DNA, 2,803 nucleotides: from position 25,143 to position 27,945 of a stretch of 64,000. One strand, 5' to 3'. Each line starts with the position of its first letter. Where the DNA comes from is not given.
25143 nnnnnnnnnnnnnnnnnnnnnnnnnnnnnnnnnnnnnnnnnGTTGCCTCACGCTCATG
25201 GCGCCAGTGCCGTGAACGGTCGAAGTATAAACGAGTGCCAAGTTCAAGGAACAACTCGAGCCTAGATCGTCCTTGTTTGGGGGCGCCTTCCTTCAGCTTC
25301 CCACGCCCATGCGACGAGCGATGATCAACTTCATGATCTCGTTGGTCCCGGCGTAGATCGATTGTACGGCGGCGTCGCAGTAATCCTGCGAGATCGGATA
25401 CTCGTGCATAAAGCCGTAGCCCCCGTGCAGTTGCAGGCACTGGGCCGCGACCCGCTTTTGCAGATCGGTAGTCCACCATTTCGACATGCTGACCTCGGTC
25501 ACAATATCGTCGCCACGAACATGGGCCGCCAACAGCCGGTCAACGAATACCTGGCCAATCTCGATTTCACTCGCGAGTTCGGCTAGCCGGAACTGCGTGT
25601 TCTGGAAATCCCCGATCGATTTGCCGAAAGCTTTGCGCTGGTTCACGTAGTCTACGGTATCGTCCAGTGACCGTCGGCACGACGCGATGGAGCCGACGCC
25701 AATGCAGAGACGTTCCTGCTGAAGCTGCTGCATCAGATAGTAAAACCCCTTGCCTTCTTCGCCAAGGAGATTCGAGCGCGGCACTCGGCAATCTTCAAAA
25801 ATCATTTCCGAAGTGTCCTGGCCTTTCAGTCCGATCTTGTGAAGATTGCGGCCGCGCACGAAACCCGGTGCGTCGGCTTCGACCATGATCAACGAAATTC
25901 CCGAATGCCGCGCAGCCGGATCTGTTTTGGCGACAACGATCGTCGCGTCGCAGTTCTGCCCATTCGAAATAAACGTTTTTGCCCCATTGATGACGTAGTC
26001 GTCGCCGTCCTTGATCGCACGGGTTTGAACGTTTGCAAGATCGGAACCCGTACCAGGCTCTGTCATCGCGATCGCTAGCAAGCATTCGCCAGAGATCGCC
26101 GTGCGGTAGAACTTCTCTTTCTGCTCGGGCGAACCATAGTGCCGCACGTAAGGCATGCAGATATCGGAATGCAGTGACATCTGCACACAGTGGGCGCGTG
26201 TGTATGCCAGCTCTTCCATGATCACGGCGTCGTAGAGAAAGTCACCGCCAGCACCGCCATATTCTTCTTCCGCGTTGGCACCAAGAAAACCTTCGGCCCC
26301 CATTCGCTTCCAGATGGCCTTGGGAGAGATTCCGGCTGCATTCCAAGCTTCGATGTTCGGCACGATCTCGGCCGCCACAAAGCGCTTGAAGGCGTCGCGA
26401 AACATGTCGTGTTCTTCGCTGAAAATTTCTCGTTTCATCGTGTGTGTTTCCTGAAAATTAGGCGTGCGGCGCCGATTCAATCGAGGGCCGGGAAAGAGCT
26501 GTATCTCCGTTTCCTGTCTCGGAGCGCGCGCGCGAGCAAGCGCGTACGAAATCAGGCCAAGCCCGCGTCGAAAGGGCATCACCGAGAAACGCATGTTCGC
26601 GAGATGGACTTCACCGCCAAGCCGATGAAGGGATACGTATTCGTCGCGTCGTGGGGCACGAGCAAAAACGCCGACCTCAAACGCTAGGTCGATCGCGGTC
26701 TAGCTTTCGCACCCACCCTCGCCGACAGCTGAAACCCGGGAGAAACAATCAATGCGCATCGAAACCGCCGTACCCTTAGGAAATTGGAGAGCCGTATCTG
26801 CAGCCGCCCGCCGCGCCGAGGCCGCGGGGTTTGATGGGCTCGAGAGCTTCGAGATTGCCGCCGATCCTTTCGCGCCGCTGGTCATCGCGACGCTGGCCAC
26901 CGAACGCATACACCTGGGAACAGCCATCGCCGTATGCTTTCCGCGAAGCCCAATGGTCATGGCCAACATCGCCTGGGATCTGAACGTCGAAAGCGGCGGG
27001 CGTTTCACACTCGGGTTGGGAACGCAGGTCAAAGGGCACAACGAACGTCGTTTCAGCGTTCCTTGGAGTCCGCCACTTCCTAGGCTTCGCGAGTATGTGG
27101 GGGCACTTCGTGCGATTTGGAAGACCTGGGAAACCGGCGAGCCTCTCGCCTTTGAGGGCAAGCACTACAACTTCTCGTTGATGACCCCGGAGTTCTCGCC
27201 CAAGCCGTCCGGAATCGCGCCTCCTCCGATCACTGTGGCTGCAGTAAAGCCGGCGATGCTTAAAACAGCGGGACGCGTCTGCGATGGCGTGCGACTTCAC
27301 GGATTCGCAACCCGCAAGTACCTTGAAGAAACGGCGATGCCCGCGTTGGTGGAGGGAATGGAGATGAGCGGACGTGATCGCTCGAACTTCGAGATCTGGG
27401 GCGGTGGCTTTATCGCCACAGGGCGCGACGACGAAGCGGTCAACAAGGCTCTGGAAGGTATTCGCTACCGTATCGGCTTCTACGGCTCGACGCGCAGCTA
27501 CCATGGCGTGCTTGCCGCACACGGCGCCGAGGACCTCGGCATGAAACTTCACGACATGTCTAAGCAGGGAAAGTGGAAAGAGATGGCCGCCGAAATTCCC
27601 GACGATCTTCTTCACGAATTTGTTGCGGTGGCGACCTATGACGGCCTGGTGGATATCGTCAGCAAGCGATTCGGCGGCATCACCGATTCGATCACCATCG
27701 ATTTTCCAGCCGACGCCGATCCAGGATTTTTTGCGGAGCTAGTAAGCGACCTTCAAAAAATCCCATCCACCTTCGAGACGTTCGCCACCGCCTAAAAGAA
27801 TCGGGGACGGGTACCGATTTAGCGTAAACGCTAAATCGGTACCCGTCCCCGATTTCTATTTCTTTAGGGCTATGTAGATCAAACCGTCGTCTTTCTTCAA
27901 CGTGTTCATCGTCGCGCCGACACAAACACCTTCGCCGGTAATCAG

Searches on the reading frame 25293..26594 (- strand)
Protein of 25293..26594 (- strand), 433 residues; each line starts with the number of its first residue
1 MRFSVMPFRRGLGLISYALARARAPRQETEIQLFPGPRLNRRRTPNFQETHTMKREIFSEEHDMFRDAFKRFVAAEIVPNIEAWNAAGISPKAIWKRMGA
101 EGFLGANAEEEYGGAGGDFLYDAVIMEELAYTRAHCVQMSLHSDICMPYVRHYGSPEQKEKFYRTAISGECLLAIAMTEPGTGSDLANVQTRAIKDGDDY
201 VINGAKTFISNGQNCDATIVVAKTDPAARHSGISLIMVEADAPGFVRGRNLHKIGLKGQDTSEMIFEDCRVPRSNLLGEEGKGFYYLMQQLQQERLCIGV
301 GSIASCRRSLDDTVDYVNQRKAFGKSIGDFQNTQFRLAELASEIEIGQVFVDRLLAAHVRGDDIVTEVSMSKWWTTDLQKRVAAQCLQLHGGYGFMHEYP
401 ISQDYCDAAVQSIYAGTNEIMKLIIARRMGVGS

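Call 3: search_protein_families(library=pfam, max_evalue=0.01, proteins=[window:25293-26594:-])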
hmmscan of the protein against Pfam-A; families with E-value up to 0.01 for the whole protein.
window:25293-26594:- (433 aa): 5 families
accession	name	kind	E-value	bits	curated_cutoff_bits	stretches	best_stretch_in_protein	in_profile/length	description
PF00441.29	Acyl-CoA_dh_1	-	6.6e-44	150.1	22.4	1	281-429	1-149/150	Acyl-CoA dehydrogenase, C-terminal domain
PF02771.21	Acyl-CoA_dh_N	-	3.4e-32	111.6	22.9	1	59-170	1-113/113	Acyl-CoA dehydrogenase, N-terminal domain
PF02770.24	Acyl-CoA_dh_M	-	6.5e-28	97.2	33.3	1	174-269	1-97/97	Acyl-CoA dehydrogenase, middle domain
PF08028.16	Acyl-CoA_dh_2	-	1.8e-12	48.1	22.7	1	307-418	12-133/134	Acyl-CoA dehydrogenase, C-terminal domain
PF22924.1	ACOX_C_alpha1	-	0.00012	22.3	27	1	366-427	105-166/169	Acyl-CoA oxidase, C-alpha1 domain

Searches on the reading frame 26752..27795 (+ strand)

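Call 3: search_protein_families(library=pfam, max_evalue=0.01, proteins=[window:26752-27795:+])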
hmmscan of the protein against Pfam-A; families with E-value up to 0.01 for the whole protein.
window:26752-27795:+ (347 aa): 1 family
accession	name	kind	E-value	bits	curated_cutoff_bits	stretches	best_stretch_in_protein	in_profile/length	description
PF00296.26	Bac_luciferase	-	1.1e-57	196.2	27.9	1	11-301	21-302/314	Luciferase-like monooxygenase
